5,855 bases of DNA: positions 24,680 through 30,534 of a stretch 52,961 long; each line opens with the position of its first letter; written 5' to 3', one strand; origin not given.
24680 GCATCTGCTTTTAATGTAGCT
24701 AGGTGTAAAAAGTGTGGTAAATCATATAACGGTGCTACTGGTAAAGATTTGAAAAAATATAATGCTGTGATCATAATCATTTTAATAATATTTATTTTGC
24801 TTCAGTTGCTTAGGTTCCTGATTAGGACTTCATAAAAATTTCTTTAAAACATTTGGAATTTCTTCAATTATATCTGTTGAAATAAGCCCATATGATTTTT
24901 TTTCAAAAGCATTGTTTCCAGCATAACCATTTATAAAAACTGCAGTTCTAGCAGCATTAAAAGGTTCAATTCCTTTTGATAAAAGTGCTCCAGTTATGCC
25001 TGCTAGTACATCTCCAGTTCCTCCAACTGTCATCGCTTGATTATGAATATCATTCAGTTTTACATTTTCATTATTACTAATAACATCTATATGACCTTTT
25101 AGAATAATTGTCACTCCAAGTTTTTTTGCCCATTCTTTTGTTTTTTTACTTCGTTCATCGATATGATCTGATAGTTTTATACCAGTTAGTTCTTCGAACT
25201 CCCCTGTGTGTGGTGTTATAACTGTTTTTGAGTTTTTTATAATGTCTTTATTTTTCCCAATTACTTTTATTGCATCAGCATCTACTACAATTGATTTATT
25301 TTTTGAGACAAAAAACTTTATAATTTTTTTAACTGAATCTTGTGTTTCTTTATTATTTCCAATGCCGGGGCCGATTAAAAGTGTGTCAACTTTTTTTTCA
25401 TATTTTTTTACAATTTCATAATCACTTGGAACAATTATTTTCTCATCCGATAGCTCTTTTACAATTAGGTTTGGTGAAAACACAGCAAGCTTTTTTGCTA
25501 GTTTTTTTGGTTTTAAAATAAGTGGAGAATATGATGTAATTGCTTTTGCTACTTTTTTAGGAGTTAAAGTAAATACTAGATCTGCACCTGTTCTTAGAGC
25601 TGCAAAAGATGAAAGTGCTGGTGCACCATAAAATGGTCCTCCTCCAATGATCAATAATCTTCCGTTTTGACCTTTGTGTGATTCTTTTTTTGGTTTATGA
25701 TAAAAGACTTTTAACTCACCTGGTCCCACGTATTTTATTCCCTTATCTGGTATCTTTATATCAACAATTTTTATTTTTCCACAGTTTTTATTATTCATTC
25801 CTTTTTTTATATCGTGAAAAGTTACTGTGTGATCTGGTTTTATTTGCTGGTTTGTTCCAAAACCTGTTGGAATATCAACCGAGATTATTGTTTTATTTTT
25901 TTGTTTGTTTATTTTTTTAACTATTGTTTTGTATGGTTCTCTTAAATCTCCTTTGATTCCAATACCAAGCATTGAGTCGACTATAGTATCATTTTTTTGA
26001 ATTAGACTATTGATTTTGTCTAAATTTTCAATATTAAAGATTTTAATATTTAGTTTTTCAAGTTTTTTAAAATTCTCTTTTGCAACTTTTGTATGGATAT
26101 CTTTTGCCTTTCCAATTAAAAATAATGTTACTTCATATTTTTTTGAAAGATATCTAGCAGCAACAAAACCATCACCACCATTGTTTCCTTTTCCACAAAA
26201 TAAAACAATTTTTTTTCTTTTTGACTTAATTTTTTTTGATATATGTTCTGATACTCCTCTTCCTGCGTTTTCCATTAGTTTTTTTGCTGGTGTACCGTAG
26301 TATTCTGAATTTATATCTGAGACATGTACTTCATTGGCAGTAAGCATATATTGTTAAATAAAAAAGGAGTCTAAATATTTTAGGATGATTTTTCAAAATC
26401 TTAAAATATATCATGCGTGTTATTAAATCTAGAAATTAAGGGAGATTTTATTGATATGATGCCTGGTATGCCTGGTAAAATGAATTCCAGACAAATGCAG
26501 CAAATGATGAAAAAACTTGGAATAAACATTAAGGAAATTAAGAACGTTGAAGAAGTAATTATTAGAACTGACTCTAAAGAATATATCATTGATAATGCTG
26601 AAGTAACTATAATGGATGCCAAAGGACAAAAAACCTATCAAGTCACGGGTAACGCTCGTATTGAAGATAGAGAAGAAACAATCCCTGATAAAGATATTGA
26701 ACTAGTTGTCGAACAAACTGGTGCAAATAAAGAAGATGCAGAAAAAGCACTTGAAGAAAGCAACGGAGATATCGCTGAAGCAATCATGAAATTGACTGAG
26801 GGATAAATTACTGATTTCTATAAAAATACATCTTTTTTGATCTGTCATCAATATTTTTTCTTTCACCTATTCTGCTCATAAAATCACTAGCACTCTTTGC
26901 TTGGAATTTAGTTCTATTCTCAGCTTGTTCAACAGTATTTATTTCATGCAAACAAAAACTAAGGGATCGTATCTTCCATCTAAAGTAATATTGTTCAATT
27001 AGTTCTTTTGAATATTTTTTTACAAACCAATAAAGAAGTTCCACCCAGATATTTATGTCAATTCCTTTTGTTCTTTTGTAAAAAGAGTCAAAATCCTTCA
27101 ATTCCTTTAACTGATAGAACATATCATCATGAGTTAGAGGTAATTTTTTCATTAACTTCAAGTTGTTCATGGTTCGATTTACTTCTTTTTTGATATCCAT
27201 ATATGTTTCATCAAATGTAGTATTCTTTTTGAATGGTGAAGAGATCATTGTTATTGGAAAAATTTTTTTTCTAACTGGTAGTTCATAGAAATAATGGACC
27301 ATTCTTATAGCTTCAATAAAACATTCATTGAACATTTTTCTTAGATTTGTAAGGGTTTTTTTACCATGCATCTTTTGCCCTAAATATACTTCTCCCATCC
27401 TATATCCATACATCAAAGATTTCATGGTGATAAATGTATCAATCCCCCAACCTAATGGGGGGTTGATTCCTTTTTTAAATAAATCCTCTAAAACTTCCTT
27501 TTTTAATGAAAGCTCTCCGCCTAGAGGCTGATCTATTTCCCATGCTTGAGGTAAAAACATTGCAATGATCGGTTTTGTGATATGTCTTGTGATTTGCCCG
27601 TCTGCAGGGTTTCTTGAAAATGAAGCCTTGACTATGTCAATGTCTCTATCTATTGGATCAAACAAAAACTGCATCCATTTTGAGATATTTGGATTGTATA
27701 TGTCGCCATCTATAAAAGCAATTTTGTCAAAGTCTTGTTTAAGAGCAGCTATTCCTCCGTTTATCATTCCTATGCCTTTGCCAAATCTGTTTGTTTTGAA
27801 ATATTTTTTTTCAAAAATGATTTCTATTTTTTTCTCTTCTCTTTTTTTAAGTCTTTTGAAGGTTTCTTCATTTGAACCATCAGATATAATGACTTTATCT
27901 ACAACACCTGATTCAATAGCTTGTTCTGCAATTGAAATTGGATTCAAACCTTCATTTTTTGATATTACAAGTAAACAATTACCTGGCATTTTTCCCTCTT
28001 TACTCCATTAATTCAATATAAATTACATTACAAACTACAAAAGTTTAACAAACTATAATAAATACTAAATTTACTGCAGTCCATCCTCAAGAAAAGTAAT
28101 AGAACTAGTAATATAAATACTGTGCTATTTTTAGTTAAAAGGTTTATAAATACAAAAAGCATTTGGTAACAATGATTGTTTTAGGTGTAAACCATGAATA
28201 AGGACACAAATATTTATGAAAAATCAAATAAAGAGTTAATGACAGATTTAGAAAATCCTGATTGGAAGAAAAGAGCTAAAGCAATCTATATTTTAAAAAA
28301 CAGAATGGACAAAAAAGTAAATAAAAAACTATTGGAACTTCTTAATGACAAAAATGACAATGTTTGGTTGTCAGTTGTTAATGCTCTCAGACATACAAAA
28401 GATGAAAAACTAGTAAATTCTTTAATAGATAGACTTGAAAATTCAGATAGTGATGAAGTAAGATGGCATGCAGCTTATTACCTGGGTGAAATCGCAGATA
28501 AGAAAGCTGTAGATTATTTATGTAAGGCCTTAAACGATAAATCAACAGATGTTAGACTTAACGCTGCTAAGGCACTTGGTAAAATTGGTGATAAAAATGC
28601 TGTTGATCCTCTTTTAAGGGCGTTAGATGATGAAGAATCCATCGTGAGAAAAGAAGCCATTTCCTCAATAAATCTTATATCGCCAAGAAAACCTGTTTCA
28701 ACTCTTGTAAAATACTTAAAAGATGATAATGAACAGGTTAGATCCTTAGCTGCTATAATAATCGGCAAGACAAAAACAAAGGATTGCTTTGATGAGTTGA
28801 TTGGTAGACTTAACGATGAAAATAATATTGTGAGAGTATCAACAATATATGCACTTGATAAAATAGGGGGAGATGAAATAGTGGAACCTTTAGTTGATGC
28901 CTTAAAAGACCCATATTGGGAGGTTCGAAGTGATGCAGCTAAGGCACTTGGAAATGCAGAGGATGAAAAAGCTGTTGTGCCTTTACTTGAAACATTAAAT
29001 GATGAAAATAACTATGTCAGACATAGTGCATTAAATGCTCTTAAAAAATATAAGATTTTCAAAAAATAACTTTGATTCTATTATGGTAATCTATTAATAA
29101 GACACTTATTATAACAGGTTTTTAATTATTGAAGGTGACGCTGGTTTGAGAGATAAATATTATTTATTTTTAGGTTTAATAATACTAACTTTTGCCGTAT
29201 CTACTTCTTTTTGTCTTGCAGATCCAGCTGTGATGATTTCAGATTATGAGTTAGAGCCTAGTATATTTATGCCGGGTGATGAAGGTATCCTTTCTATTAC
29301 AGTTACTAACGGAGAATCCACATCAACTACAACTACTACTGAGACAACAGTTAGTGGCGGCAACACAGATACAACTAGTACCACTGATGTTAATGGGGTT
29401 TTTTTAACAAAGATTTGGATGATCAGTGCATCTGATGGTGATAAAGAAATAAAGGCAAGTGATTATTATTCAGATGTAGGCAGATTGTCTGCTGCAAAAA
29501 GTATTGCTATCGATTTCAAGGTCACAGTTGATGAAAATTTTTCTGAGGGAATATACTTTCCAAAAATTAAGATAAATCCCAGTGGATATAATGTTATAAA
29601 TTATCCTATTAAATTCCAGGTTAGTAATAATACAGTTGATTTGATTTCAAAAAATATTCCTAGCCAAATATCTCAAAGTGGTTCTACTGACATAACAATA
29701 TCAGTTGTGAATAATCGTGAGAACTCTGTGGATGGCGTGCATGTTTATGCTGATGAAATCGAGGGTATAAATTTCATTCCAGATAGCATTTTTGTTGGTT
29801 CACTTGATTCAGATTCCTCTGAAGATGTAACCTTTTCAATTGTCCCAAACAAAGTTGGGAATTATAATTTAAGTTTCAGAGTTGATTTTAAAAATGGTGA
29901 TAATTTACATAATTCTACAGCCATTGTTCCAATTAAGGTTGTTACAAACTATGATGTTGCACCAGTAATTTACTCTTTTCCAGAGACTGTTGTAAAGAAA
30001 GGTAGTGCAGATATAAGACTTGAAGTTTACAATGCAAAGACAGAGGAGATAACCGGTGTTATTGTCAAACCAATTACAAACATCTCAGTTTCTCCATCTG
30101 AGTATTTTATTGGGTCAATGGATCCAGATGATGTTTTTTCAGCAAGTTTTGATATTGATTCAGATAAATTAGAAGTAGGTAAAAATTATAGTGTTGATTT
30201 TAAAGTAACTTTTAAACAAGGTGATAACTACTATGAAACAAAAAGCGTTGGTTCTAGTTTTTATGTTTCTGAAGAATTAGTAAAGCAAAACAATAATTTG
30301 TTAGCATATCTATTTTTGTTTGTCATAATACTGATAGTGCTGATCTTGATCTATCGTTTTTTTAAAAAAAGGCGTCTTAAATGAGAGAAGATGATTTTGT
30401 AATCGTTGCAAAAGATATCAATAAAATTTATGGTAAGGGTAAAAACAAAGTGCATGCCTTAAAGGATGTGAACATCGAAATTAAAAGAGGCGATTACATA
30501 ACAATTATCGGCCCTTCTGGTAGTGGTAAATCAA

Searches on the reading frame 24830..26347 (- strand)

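Call 67: search_protein_families(library=pfam, proteins=[window:24830-26347:-], max_evalue=0.0001)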
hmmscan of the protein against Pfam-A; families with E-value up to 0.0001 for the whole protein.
window:24830-26347:- (505 aa): 4 families
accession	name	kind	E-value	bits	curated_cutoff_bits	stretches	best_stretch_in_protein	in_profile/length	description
PF01256.23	Carb_kinase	-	3.9e-51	174.3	27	1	232-499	2-242/242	NAD(P)H-hydrate dehydratase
PF03853.21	YjeF_N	-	3.4e-43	148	24.9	1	22-183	2-169/169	YjeF-related protein N-terminus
PF08543.17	Phos_pyr_kin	-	4e-06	26.8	27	1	347-469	96-224/246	Phosphomethylpyrimidine kinase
PF02110.20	HK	-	1.5e-05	24.9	27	1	367-485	108-227/247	Hydroxyethylthiazole kinase family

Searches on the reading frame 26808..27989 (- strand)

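Call 67: search_protein_families(library=pfam, proteins=[window:26808-27989:-], max_evalue=0.0001)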
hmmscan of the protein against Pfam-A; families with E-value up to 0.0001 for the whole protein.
window:26808-27989:- (393 aa): 1 family
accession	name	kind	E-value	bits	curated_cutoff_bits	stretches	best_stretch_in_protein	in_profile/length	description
PF21969.2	MGS_GT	-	6.2e-24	85.2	27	1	42-225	47-235/239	Mannosylglycerate synthase, GT domain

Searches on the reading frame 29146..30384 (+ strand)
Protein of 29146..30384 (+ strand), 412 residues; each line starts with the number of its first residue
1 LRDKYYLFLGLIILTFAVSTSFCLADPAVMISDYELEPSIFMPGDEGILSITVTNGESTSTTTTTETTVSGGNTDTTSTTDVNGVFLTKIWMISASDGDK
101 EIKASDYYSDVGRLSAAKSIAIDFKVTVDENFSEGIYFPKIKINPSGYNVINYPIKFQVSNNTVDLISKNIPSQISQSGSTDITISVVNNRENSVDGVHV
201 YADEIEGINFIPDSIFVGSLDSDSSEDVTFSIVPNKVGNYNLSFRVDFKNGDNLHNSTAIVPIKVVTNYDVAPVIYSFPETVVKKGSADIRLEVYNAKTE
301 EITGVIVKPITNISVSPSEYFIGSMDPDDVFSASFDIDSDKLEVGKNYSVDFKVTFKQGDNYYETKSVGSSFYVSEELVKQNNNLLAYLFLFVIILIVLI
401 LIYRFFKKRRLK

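Call 4: search_protein_families(library=pfam, proteins=[window:29146-30384:+], max_evalue=0.1)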
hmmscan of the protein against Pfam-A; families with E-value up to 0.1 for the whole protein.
window:29146-30384:+ (412 aa): 4 families
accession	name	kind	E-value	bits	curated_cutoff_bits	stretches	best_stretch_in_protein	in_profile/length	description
PF07705.17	CARDB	-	2.7e-06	27.9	22.7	1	166-250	4-87/101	CARDB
PF20456.3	DUF6709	-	0.0079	15.6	27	1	352-407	152-208/339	Family of unknown function (DUF6709)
PF00927.28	Transglut_C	-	0.024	15.2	26.6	1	171-250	7-92/106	Transglutaminase family, C-terminal ig like domain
PF17140.10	DUF5113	-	0.091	13.2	27.1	0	376-409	128-161/161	Domain of unknown function (DUF5113)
